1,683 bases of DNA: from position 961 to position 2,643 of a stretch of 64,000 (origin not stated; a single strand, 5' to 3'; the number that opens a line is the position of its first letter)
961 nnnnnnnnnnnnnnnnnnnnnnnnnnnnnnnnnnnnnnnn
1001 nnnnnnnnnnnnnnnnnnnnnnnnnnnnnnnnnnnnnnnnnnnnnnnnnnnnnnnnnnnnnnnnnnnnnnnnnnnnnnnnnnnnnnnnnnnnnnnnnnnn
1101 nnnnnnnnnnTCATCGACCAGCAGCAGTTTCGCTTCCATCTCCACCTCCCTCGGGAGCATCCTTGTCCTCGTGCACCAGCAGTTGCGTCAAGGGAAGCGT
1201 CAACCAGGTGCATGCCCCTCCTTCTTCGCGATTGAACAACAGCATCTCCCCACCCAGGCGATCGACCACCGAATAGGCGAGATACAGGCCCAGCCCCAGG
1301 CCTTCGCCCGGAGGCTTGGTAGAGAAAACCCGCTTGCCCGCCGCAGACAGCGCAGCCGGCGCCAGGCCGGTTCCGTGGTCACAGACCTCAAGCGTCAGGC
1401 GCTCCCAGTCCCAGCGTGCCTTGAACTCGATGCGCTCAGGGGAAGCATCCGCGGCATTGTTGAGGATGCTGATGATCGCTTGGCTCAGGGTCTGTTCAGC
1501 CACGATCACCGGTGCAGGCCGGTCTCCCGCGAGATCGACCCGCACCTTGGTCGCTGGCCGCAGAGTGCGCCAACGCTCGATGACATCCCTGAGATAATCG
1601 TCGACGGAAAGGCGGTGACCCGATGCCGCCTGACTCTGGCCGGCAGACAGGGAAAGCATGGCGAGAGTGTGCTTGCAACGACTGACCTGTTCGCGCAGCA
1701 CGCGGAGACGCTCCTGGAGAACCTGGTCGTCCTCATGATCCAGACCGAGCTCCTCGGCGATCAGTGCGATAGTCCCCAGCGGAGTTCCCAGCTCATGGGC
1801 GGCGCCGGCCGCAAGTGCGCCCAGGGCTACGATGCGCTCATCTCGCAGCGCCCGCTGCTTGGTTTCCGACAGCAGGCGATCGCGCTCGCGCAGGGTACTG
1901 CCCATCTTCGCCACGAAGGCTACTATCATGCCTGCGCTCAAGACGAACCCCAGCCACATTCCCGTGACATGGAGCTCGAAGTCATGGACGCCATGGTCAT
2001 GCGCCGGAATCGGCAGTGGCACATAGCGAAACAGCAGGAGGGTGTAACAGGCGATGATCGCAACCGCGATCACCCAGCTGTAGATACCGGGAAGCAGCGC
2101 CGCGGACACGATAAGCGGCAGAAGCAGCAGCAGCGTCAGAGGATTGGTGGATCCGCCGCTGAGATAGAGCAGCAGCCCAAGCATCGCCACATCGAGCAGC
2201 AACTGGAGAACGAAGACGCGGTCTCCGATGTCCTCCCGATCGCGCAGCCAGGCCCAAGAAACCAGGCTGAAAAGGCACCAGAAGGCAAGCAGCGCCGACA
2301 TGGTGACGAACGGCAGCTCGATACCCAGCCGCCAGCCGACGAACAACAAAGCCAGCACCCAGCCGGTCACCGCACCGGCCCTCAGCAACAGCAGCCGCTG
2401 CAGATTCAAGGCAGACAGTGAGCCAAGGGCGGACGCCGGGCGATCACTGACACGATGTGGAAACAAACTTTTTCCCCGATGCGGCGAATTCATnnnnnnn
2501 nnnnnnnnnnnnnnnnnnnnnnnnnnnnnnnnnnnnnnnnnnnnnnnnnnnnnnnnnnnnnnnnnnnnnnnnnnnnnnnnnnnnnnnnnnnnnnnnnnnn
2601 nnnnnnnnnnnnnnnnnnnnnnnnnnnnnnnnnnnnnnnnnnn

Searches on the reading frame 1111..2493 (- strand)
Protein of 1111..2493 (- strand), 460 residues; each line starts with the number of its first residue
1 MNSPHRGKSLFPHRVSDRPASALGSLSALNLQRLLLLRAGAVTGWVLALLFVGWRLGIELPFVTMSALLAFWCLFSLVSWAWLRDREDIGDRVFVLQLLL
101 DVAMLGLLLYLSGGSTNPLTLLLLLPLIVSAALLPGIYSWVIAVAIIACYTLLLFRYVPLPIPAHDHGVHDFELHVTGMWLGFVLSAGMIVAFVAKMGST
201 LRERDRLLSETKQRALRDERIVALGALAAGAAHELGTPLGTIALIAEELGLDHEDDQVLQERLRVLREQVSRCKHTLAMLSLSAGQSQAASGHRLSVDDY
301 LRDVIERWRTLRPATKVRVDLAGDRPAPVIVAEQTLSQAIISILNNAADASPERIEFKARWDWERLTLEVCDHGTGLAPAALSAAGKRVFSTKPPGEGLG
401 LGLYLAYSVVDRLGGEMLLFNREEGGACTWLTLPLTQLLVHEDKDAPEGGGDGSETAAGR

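Call 8: find_encoding_contigs(protein=window:1111-2493:-, flank=5000, max_places=6)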
Protein window:1111-2493:- (460 aa): 12 contigs read that carry it; 6 places shown.
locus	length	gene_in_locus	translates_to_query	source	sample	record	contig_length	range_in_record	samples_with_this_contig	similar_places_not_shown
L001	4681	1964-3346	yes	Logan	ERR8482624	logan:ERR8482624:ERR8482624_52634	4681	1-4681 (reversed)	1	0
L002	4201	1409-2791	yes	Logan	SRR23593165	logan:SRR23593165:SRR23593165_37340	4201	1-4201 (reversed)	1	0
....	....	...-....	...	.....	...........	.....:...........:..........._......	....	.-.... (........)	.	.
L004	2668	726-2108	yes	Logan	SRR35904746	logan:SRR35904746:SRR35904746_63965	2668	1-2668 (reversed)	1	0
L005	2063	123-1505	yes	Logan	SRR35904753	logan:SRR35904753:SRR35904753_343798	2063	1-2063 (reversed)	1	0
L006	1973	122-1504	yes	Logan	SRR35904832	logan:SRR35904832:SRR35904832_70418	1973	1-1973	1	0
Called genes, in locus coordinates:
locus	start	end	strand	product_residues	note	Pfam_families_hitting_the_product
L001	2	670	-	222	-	PF02581:TMP-TENI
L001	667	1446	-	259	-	PF08543:Phos_pyr_kin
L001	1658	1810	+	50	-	PF00301:Rubredoxin, PF21349:RUBY_RBDX (faint)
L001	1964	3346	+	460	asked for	PF25323:6TM_PilS (weak), PF00512:HisKA (weak), PF02518:HATPase_c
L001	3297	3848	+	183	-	PF00072:Response_reg, PF02954:HTH_8, PF13556:HTH_30 (weak)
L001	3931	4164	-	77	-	-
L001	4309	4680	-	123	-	?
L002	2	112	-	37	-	?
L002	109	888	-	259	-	PF08543:Phos_pyr_kin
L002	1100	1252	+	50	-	PF00301:Rubredoxin, PF21349:RUBY_RBDX (faint)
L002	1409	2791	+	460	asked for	PF25323:6TM_PilS (weak), PF00512:HisKA (weak), PF02518:HATPase_c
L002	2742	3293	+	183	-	PF00072:Response_reg, PF02954:HTH_8, PF13556:HTH_30 (weak)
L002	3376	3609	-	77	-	-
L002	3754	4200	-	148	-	?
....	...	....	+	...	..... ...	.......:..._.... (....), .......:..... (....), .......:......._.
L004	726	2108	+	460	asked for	PF25323:6TM_PilS (weak), PF00512:HisKA (weak), PF02518:HATPase_c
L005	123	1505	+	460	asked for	PF25323:6TM_PilS (weak), PF00512:HisKA (weak), PF02518:HATPase_c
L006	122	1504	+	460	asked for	PF25323:6TM_PilS (weak), PF00512:HisKA (weak), PF02518:HATPase_c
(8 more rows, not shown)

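Call 9: find_related_loci(query=window:1111-2493:-, collection=genome_contigs, flank=4000)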
Query window:1111-2493:- (460 aa) in genome_contigs; peptide patterns used: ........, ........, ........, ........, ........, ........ (x = any residue, [..] = any of these).
90 stretches matched a pattern; 2 encode a relative of the query (tblastn E <= 1e-3); 2 distinct loci.
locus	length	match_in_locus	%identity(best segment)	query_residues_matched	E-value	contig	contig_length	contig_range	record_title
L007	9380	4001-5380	88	1-460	0e+0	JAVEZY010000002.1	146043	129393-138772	MAG: Gammaproteobacteria bacterium isolate BF4_77 NODE_246_length_146043_cov_25.090209_Biofilm4, whole genome shotgun se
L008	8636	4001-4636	28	227-436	2e-8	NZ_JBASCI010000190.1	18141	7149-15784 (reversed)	MAG: Brooklawnia sp. isolate MFD13487_ilm_asm_bin16 k127_14768, whole genome shotgun sequence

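Call 13: find_homologous_proteins(query=window:1111-2493:-, max_evalue=1e-30)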
Query window:1111-2493:- (460 aa): 1785 proteins with E <= 1e-30 among 8000 candidates; the best 120 are listed.
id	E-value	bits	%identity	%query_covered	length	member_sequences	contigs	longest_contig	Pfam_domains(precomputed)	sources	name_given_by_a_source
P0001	1.5e-280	949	100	94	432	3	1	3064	PF25323.3,PF02518.32,PF00512.32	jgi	jgi:two-component system sensor histidine kinase RegB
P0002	8.1e-262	887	87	100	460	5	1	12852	PF25323.3,PF02518.32,PF00512.32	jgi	jgi:two-component system sensor histidine kinase RegB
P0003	1.0e-258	877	88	98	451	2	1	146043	PF25323.3,PF02518.32,PF00512.32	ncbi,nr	ncbi:MAG: ATP-binding protein [Gammaproteobacteria bacterium]|nr:ATP-binding protein [Gammaproteobac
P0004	3.5e-251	852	90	93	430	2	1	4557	PF25323.3,PF02518.32,PF00512.32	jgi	jgi:two-component system sensor histidine kinase RegB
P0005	1.2e-230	784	81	98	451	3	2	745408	PF25323.3,PF02518.32,PF00512.32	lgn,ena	-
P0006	7.5e-217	739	81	91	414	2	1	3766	PF25323.3,PF02518.32,PF00512.32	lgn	-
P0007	4.3e-189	647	85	76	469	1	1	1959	PF25323.3,PF00512.32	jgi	jgi:two-component system sensor histidine kinase RegB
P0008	1.4e-183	629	68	92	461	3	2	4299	PF25323.3,PF02518.32,PF00512.32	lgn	-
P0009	1.7e-182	626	67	90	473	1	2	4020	PF25323.3,PF02518.32,PF00512.32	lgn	-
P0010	7.2e-176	604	66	91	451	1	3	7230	PF25323.3,PF02518.32,PF00512.32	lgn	-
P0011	3.2e-173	595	67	90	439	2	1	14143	PF25323.3,PF02518.32,PF00512.32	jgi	jgi:two-component system sensor histidine kinase RegB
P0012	1.5e-172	593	65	91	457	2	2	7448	PF25323.3,PF02518.32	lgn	-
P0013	2.8e-165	569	64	87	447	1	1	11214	PF25323.3,PF02518.32,PF00512.32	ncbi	-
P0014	3.7e-159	549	60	98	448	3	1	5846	PF25323.3,PF02518.32,PF00512.32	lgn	-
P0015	7.7e-157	541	62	90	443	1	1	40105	PF25323.3,PF02518.32,PF00512.32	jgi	jgi:two-component system sensor histidine kinase RegB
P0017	2.9e-151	523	58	91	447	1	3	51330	PF25323.3,PF02518.32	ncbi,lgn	-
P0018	2.1e-150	520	60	87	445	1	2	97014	PF25323.3,PF02518.32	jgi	jgi:two-component system, sensor histidine kinase RegB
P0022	6.6e-147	508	57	91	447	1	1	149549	PF25323.3,PF02518.32,PF00512.32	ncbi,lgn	-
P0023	1.4e-146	507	57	91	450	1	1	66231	PF25323.3,PF02518.32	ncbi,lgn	-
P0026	6.9e-143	495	55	91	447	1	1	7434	PF25323.3,PF02518.32,PF00512.32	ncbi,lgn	-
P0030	1.5e-135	471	52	93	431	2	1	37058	PF25323.3,PF02518.32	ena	-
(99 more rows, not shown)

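Call 15: find_related_loci(query=A1, collection=metagenome_contigs, flank=3000)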
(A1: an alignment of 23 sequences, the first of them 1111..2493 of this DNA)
Query A1 (460 aa) in metagenome_contigs; peptide patterns used: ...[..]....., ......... (x = any residue, [..] = any of these).
600 stretches matched a pattern (row limit reached: there are more); 140 encode a relative of the query (tblastn E <= 1e-3); the best 80 are kept; 80 distinct loci.
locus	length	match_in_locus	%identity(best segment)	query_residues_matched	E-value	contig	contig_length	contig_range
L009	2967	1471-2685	49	30-435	4e-124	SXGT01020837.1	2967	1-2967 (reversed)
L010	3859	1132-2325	53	41-438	5e-121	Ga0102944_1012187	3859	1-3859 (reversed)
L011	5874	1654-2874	48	30-437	5e-118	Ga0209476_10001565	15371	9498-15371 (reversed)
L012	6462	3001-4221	48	30-437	4e-116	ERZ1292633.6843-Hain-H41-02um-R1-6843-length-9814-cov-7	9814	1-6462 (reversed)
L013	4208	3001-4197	47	30-429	6e-115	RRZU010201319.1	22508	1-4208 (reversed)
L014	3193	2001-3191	47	30-428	2e-114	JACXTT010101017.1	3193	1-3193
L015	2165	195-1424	50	25-440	2e-117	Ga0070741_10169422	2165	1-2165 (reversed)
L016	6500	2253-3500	45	25-437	1e-109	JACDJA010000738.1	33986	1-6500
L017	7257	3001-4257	47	13-435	4e-108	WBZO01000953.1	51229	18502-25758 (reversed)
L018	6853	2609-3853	48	30-445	7e-108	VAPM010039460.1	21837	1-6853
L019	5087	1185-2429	48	30-445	4e-108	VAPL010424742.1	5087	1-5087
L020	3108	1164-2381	47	30-437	3e-110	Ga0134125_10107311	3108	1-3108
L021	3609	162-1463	42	5-441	3e-109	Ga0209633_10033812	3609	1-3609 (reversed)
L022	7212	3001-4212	46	30-435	9e-106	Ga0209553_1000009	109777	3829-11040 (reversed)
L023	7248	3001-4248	46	18-440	3e-102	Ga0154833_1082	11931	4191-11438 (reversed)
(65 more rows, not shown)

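Call 16: find_encoding_contigs(protein=P0002, flank=3000, max_places=2)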
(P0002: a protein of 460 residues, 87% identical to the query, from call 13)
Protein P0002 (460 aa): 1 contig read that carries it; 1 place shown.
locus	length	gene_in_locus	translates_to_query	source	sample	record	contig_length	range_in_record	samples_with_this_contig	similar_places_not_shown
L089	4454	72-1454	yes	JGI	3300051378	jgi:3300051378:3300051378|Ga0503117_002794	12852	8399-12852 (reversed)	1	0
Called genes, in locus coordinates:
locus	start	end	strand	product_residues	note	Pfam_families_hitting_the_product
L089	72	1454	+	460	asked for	PF25323:6TM_PilS, PF00512:HisKA (weak), PF02518:HATPase_c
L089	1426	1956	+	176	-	PF00072:Response_reg, PF02954:HTH_8, PF13556:HTH_30 (weak)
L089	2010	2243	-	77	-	-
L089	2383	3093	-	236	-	PF12637:TSCPD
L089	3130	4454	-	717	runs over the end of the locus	PF00317:Ribonuc_red_lgN, PF02867:Ribonuc_red_lgC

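Call 17: find_encoding_contigs(protein=P0005, flank=3000, max_places=2)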
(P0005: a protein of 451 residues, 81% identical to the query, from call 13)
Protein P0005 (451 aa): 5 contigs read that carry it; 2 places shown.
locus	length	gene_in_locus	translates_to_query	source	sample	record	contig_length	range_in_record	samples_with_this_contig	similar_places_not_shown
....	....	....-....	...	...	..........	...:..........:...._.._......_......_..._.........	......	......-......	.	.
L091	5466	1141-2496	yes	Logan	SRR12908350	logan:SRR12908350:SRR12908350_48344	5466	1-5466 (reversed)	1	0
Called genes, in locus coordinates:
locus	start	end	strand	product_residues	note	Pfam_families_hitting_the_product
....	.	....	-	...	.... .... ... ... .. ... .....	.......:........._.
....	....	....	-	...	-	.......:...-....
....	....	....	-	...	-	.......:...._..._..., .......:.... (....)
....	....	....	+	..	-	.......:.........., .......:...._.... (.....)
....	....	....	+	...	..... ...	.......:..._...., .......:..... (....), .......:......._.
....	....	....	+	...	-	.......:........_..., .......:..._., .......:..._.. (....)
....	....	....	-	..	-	-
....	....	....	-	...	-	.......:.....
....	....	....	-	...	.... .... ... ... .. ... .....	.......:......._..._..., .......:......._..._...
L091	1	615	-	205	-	?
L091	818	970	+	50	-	PF00301:Rubredoxin, PF21349:RUBY_RBDX (faint)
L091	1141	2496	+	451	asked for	PF25323:6TM_PilS, PF00512:HisKA (weak), PF02518:HATPase_c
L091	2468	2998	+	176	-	PF00072:Response_reg, PF02954:HTH_8, PF13556:HTH_30 (weak)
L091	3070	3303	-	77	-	-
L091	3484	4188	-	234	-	PF12637:TSCPD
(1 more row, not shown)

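Call 18: find_encoding_contigs(protein=P0011, flank=3000, max_places=2)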
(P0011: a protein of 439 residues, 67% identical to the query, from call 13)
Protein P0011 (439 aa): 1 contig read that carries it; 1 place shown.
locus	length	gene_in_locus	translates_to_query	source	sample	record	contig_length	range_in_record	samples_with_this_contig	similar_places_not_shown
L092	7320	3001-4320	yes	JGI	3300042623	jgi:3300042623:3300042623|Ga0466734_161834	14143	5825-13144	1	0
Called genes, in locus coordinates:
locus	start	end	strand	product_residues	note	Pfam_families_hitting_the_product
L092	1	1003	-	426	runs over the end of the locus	PF00202:Aminotran_3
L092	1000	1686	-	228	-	PF02581:TMP-TENI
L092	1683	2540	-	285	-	PF08543:Phos_pyr_kin, PF00294:PfkB (weak)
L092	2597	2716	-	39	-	-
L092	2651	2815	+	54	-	PF00301:Rubredoxin, PF21349:RUBY_RBDX (faint)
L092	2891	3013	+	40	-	-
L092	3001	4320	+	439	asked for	PF25323:6TM_PilS, PF00512:HisKA (weak), PF02518:HATPase_c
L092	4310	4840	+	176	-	PF00072:Response_reg, PF02954:HTH_8, PF13556:HTH_30 (weak)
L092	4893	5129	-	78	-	-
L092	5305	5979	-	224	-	PF12637:TSCPD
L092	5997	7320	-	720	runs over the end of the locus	PF00317:Ribonuc_red_lgN, PF02867:Ribonuc_red_lgC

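Call 19: find_encoding_contigs(protein=P0013, flank=3000, max_places=2)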
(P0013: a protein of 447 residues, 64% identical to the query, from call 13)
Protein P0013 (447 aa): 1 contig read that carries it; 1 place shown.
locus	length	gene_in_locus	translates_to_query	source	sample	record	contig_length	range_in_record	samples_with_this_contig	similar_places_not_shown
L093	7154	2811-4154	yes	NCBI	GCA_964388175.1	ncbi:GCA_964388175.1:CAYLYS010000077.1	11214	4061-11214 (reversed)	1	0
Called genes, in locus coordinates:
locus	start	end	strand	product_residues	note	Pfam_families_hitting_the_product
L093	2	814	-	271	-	?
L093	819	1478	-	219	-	PF02581:TMP-TENI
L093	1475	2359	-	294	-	PF08543:Phos_pyr_kin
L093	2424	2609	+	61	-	PF00301:Rubredoxin, PF21349:RUBY_RBDX (faint)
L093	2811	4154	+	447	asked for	PF25323:6TM_PilS, PF00512:HisKA (weak), PF02518:HATPase_c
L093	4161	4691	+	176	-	PF00072:Response_reg, PF02954:HTH_8, PF13556:HTH_30 (weak)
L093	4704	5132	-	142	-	PF13442:Cytochrome_CBB3 (weak), PF00034:Cytochrom_C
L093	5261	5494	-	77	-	-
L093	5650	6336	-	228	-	PF12637:TSCPD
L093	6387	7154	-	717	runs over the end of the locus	PF00317:Ribonuc_red_lgN, PF02867:Ribonuc_red_lgC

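Call 25: find_encoding_contigs(protein=P0010, flank=2500, max_places=2)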
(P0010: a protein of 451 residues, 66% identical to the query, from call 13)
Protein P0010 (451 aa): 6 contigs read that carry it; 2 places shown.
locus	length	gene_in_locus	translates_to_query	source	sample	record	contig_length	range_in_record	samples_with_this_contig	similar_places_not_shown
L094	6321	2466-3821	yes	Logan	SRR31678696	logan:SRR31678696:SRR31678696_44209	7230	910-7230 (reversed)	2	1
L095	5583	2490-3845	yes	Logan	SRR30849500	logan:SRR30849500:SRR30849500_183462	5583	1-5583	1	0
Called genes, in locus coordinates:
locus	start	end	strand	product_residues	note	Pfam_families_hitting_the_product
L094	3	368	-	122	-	?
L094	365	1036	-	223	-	PF02581:TMP-TENI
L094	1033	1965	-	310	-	PF08543:Phos_pyr_kin, PF00294:PfkB (weak)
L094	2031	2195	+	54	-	PF00301:Rubredoxin, PF21349:RUBY_RBDX (faint)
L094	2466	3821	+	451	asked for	PF25323:6TM_PilS, PF00512:HisKA (weak), PF02518:HATPase_c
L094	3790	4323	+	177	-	PF00072:Response_reg, PF02954:HTH_8, PF13556:HTH_30 (weak)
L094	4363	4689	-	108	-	PF00034:Cytochrom_C, PF13442:Cytochrome_CBB3 (faint)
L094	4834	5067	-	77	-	-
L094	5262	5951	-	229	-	PF12637:TSCPD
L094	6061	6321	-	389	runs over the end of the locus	?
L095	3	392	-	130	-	?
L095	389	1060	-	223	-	PF02581:TMP-TENI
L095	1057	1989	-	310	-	PF08543:Phos_pyr_kin, PF00294:PfkB (weak)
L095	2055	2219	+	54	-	PF00301:Rubredoxin, PF21349:RUBY_RBDX (faint)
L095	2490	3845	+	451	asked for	PF25323:6TM_PilS, PF00512:HisKA (weak), PF02518:HATPase_c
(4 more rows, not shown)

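Call 26: find_encoding_contigs(protein=P0012, flank=2500, max_places=2)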
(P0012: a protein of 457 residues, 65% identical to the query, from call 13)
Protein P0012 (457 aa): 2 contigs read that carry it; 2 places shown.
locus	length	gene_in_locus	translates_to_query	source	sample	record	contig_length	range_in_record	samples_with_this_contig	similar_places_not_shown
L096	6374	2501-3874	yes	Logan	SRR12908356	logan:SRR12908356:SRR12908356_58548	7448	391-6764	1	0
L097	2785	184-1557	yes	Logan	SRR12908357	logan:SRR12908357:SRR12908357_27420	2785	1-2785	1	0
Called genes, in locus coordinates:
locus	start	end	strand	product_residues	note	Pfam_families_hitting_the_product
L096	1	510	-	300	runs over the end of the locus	?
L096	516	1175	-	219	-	PF02581:TMP-TENI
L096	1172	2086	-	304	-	PF08543:Phos_pyr_kin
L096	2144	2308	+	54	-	PF00301:Rubredoxin, PF21349:RUBY_RBDX (faint)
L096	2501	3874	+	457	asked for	PF25323:6TM_PilS, PF02518:HATPase_c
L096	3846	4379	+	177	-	PF00072:Response_reg, PF02954:HTH_8, PF13556:HTH_30 (weak)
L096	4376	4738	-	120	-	PF00034:Cytochrom_C (weak), PF13442:Cytochrome_CBB3 (faint)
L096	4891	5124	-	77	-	-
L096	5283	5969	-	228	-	PF12637:TSCPD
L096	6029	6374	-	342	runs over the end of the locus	?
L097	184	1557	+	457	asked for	PF25323:6TM_PilS, PF02518:HATPase_c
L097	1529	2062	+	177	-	PF00072:Response_reg, PF02954:HTH_8, PF13556:HTH_30 (weak)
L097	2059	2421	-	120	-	PF00034:Cytochrom_C (weak), PF13442:Cytochrome_CBB3 (faint)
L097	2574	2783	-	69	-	?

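Call 27: find_encoding_contigs(protein=P0015, flank=2500, max_places=2)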
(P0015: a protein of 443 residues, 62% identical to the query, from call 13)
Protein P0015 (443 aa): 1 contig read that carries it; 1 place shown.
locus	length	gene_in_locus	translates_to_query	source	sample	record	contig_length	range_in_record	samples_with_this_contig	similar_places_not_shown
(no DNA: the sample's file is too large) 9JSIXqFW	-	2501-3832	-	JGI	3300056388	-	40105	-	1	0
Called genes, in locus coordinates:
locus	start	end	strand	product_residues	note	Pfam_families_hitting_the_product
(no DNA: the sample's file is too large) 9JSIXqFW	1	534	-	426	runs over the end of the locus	PF00202:Aminotran_3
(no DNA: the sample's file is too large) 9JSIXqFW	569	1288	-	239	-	PF02581:TMP-TENI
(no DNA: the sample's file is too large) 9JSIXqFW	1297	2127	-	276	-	PF08543:Phos_pyr_kin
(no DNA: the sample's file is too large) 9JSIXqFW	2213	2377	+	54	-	PF00301:Rubredoxin, PF21349:RUBY_RBDX (faint)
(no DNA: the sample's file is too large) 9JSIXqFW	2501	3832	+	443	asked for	PF25323:6TM_PilS, PF00512:HisKA (weak), PF02518:HATPase_c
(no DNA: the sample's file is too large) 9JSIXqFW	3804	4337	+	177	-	PF00072:Response_reg, PF02954:HTH_8, PF13556:HTH_30 (weak)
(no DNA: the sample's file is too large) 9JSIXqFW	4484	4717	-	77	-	-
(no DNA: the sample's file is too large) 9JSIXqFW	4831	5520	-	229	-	PF12637:TSCPD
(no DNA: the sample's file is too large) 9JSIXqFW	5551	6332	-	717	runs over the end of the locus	PF00317:Ribonuc_red_lgN, PF02867:Ribonuc_red_lgC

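Call 28: find_encoding_contigs(protein=P0017, flank=2500, max_places=2)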
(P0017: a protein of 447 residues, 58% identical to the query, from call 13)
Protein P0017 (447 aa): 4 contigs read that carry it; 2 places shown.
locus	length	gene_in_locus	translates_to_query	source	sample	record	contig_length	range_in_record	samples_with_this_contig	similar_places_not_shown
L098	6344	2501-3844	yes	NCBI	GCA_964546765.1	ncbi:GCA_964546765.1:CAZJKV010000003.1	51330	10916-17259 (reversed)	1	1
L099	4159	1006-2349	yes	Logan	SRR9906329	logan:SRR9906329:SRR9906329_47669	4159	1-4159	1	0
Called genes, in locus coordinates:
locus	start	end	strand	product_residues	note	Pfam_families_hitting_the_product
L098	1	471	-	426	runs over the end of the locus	PF00202:Aminotran_3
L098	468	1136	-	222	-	PF02581:TMP-TENI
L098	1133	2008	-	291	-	PF08543:Phos_pyr_kin, PF00294:PfkB (weak)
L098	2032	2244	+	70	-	PF00301:Rubredoxin, PF21349:RUBY_RBDX (faint)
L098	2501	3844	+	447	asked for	PF25323:6TM_PilS, PF02518:HATPase_c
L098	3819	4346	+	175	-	PF00072:Response_reg, PF02954:HTH_8, PF13556:HTH_30 (weak)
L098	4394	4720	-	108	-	PF00034:Cytochrom_C, PF13442:Cytochrome_CBB3 (weak)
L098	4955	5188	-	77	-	-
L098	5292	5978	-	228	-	PF12637:TSCPD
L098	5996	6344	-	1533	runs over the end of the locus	PF00317:Ribonuc_red_lgN, PF14890:Intein_splicing, PF05204:Hom_end (faint), PF14528:LAGLIDADG_3, PF02867:Ribonuc_red_lgC, PF14890:Intein_splicing (weak), PF14528:LAGLIDADG_3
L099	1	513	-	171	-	?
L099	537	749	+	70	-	PF00301:Rubredoxin, PF21349:RUBY_RBDX (faint)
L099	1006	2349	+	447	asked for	PF25323:6TM_PilS, PF02518:HATPase_c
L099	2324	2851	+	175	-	PF00072:Response_reg, PF02954:HTH_8, PF13556:HTH_30 (weak)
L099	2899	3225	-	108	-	PF00034:Cytochrom_C, PF13442:Cytochrome_CBB3 (weak)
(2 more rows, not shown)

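Call 29: find_encoding_contigs(protein=P0018, flank=2500, max_places=2)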
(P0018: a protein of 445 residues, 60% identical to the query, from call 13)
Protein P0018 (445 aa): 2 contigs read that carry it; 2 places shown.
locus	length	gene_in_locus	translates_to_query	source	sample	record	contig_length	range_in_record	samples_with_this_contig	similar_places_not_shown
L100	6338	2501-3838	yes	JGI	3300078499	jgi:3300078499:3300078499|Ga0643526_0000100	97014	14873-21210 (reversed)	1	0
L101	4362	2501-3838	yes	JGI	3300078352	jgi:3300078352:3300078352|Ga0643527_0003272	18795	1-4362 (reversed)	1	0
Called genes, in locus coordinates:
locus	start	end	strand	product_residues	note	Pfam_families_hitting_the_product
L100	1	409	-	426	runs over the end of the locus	PF00202:Aminotran_3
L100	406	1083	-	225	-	PF02581:TMP-TENI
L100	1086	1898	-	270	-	PF08543:Phos_pyr_kin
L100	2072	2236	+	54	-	PF00301:Rubredoxin, PF21349:RUBY_RBDX (faint)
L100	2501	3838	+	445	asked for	PF25323:6TM_PilS, PF02518:HATPase_c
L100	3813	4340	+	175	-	PF00072:Response_reg, PF02954:HTH_8, PF13556:HTH_30 (weak)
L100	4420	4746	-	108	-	PF00034:Cytochrom_C, PF13442:Cytochrome_CBB3 (faint)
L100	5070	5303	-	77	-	-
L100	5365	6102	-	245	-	PF12637:TSCPD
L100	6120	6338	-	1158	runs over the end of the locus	PF00317:Ribonuc_red_lgN, PF14890:Intein_splicing, PF14528:LAGLIDADG_3, PF02867:Ribonuc_red_lgC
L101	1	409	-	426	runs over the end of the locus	PF00202:Aminotran_3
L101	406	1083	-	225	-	PF02581:TMP-TENI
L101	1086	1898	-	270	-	PF08543:Phos_pyr_kin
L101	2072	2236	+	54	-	PF00301:Rubredoxin, PF21349:RUBY_RBDX (faint)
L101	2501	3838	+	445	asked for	PF25323:6TM_PilS, PF02518:HATPase_c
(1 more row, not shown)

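Call 58: find_encoding_contigs(protein=P0022, flank=2500, max_places=1)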
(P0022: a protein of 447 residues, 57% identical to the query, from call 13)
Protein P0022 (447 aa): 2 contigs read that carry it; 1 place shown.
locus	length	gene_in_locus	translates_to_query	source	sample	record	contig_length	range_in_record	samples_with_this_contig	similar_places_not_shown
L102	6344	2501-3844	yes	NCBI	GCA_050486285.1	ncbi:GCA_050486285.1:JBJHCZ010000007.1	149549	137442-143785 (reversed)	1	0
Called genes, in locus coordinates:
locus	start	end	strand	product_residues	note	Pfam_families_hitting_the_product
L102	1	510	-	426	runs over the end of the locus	PF00202:Aminotran_3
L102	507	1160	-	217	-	PF02581:TMP-TENI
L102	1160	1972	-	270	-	PF08543:Phos_pyr_kin, PF00294:PfkB (weak)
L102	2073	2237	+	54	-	PF00301:Rubredoxin, PF21349:RUBY_RBDX (faint)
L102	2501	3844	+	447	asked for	PF25323:6TM_PilS (weak), PF00512:HisKA (weak), PF02518:HATPase_c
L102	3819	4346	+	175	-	PF00072:Response_reg, PF02954:HTH_8, PF13556:HTH_30 (weak)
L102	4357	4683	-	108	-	PF00034:Cytochrom_C, PF13442:Cytochrome_CBB3 (weak)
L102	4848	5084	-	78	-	-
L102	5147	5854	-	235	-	PF12637:TSCPD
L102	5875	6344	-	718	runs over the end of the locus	PF00317:Ribonuc_red_lgN, PF02867:Ribonuc_red_lgC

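Call 59: find_encoding_contigs(protein=P0030, flank=2500, max_places=1)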
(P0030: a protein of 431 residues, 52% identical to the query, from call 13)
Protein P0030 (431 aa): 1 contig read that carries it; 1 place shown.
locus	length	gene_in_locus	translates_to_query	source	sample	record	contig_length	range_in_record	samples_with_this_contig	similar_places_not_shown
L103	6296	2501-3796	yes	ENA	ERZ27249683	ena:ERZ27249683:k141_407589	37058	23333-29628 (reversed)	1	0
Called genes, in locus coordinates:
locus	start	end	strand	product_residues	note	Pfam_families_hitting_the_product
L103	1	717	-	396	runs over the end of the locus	-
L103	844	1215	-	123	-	PF04234:CopC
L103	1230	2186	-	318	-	-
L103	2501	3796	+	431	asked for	PF25323:6TM_PilS, PF02518:HATPase_c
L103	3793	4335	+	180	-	PF00072:Response_reg, PF02954:HTH_8, PF13556:HTH_30 (weak)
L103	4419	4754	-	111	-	PF00034:Cytochrom_C (weak), PF13442:Cytochrome_CBB3 (weak)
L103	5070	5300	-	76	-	-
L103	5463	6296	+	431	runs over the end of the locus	PF01547:SBP_bac_1, PF13416:SBP_bac_8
